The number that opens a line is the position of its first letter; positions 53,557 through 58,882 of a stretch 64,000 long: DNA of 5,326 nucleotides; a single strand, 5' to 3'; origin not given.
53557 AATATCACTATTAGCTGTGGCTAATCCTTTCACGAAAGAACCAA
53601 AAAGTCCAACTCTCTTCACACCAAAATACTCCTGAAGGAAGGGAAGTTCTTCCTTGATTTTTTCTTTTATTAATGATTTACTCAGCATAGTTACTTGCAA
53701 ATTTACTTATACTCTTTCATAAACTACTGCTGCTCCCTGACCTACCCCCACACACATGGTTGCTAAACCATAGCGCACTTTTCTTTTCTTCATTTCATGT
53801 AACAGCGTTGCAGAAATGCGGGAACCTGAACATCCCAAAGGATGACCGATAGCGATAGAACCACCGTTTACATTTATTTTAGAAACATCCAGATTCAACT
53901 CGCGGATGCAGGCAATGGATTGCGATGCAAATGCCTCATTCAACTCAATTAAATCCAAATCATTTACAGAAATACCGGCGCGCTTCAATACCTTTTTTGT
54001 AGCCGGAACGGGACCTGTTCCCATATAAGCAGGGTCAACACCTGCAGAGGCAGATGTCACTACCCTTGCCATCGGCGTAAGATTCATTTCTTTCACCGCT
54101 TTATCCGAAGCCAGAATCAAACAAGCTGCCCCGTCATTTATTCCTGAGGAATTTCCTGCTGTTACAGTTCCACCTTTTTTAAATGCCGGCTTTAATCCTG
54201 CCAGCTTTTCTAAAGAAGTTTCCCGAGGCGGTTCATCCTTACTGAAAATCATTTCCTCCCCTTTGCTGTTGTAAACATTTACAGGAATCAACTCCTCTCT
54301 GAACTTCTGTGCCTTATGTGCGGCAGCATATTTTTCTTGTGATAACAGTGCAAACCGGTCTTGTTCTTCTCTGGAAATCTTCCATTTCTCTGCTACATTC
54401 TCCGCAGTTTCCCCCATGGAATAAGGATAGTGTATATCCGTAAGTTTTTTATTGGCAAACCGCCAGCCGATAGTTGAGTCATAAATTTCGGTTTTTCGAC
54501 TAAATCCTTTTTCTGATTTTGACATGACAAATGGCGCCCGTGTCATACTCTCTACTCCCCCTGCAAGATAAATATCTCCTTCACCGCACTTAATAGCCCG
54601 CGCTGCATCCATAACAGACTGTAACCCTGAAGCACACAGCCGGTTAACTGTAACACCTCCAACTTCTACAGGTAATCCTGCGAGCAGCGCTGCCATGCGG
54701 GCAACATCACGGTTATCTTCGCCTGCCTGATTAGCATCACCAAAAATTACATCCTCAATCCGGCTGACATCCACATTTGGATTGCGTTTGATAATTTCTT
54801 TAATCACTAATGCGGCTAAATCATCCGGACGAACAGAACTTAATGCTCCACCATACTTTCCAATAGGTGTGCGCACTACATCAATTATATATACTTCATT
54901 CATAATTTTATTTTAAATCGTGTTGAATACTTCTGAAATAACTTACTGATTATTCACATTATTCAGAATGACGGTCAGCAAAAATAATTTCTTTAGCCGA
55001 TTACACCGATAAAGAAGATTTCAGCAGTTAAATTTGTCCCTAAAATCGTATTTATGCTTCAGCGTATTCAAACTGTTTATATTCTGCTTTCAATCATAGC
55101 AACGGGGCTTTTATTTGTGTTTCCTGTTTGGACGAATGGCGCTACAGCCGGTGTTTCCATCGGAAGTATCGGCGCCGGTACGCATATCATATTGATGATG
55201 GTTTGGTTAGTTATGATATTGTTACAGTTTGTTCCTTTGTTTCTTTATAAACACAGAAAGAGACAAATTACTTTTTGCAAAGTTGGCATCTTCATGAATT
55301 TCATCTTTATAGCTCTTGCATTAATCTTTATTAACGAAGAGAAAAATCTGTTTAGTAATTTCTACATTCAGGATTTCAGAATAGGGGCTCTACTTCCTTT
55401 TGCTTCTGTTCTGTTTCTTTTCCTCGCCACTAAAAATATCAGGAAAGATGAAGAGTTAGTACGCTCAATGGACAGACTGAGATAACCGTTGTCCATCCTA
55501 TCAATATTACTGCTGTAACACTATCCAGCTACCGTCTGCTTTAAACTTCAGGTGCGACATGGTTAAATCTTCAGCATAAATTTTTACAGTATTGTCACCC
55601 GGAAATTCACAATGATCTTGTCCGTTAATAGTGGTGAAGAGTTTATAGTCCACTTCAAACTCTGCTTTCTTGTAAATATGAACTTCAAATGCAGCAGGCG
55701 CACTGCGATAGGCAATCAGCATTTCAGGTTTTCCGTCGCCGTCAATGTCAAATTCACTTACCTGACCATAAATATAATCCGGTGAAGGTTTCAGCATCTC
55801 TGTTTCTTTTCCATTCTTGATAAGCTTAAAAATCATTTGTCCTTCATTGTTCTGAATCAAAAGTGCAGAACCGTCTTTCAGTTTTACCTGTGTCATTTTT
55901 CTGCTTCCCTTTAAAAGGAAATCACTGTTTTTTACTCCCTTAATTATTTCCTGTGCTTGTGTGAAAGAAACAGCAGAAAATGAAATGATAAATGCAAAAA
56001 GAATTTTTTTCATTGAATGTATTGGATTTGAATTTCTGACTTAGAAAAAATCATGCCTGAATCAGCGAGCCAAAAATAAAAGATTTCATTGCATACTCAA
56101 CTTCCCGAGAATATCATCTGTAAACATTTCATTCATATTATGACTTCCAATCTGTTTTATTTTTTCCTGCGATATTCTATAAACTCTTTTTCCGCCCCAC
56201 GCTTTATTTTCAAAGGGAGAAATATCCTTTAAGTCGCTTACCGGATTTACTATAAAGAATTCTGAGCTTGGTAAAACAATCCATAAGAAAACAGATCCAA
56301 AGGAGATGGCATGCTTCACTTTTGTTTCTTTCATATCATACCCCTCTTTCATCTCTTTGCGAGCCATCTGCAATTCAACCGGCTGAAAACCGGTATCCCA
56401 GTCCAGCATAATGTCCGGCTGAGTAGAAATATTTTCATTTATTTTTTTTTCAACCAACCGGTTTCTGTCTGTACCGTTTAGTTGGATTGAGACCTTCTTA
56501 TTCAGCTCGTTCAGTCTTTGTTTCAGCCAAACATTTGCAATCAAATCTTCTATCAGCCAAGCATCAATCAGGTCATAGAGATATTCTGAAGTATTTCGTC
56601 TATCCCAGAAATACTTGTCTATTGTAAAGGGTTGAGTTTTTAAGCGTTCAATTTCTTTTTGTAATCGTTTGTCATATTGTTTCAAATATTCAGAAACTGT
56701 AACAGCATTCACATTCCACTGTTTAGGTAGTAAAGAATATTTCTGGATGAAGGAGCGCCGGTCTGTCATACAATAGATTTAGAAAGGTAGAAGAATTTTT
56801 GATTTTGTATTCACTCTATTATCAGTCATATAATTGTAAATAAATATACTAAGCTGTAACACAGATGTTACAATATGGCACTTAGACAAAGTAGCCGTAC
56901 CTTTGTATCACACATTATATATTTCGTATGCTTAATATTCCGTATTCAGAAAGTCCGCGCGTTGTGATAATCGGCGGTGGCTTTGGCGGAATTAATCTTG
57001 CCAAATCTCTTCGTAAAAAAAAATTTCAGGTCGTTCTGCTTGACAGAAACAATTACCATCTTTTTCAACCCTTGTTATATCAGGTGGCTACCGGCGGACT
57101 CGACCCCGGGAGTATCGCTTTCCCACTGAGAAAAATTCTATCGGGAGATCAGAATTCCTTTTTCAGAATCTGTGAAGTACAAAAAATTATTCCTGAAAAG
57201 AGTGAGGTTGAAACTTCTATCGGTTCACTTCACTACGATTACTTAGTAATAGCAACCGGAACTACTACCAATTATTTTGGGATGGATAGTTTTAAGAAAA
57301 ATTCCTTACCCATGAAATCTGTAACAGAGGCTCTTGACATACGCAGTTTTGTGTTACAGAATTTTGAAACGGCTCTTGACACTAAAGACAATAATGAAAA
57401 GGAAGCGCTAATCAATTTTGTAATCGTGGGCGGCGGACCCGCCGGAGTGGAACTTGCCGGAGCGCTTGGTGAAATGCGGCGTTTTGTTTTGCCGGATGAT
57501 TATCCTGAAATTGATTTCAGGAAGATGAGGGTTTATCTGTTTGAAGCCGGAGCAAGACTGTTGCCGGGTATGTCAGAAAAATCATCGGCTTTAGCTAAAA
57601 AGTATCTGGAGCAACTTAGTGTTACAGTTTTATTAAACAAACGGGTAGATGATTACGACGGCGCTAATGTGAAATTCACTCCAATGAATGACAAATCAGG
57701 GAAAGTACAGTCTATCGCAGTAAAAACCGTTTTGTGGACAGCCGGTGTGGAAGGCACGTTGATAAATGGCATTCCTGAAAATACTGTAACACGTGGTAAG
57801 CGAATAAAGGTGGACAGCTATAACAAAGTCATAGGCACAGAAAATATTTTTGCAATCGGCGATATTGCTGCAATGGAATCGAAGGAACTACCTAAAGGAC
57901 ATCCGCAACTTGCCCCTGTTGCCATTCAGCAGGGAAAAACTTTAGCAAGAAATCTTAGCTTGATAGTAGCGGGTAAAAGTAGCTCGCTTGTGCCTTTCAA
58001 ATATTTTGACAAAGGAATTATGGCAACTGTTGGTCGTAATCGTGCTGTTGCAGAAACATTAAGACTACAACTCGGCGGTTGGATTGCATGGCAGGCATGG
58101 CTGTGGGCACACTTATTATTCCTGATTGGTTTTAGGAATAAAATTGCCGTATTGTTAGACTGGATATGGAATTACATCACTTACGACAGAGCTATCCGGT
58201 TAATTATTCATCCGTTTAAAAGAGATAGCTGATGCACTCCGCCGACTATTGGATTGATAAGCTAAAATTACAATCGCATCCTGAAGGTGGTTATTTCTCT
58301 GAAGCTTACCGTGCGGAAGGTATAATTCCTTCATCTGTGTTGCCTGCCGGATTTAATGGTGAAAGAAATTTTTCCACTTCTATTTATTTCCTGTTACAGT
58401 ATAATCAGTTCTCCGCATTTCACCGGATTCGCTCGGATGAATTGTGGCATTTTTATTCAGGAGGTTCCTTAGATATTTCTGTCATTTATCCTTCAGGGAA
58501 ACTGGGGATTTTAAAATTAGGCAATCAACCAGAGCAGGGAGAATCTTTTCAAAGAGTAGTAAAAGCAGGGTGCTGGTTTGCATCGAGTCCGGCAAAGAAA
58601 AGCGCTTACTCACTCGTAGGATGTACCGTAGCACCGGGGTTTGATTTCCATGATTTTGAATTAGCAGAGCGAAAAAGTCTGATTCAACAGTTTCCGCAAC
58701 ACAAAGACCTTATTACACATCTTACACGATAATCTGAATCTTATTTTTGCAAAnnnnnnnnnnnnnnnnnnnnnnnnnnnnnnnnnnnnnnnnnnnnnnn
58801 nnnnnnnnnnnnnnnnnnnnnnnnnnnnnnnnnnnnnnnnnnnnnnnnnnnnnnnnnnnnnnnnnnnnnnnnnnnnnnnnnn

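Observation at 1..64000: Hyper-abundant quasi-palindromic heptamer TGTWACA (often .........) across the window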

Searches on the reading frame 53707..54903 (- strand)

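Call 37: search_protein_families(library=pfam, proteins=[window:53707-54903:-], max_evalue=0.0001)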
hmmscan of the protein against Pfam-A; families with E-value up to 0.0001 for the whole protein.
window:53707-54903:- (398 aa): 3 families
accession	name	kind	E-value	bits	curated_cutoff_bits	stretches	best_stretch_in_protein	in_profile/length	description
PF00108.29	Thiolase_N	-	2.2e-84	283.3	26.4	1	4-267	1-259/260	Thiolase, N-terminal domain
PF02803.24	Thiolase_C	-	3e-51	172.6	27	1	275-396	1-122/123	Thiolase, C-terminal domain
PF00109.32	ketoacyl-synt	-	7.2e-05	22.9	20.8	0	84-126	168-210/252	Beta-ketoacyl synthase, N-terminal domain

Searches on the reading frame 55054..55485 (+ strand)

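Call 38: search_protein_families(library=pfam, proteins=[window:55054-55485:+], max_evalue=0.0001)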
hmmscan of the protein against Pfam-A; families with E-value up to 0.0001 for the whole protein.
window:55054-55485:+ (143 aa): 1 family
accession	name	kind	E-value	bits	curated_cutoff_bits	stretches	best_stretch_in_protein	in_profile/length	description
PF14126.11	DUF4293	-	7.3e-32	111.1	27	1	2-142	1-153/153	Domain of unknown function (DUF4293)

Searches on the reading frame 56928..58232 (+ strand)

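Call 13: search_protein_families(library=ncbifam, proteins=[window:56928-58232:+], max_evalue=1e-10)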
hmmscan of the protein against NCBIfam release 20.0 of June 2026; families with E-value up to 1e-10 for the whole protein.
window:56928-58232:+ (434 aa): 6 families
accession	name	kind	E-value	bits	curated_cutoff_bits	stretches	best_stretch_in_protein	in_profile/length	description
TIGR03169.1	Nterm_to_SelD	hypoth_equivalog_domain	7.7e-28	97.9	310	1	84-389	76-352/365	pyridine nucleotide-disulfide oxidoreductase family protein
TIGR01350.1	lipoamide_DH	equivalog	4.8e-18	65.1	408.8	1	99-375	128-362/461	dihydrolipoyl dehydrogenase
NF049943.1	SQR_III_seleno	exception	1.4e-12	47.2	525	1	11-115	2-109/406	type III sulfide quinone reductase, selenoprotein subtype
NF003437.0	PRK04965.1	equivalog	1e-11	44.5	392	0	11-343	4-299/378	NADH:flavorubredoxin reductase NorW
TIGR03385.1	CoA_CoA_reduc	equivalog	1.1e-11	44.2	578.8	0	102-350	103-316/439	CoA-disulfide reductase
NF004943.0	PRK06292.2-1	equivalog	9.4e-11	41.1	432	0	163-315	173-309/456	dihydrolipoyl dehydrogenase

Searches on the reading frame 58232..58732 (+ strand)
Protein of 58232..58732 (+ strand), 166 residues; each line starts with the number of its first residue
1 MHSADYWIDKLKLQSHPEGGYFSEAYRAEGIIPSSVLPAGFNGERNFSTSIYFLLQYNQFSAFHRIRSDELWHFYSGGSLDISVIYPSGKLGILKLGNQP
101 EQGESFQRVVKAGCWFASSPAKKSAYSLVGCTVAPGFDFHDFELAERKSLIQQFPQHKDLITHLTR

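Call 38: search_protein_families(library=pfam, proteins=[window:58232-58732:+], max_evalue=0.0001)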
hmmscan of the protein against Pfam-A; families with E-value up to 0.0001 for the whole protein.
window:58232-58732:+ (166 aa): 1 family
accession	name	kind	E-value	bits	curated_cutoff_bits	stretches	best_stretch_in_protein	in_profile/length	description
PF06172.17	Cupin_5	-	1.1e-50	171.8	25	1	6-145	2-139/139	Cupin superfamily (DUF985)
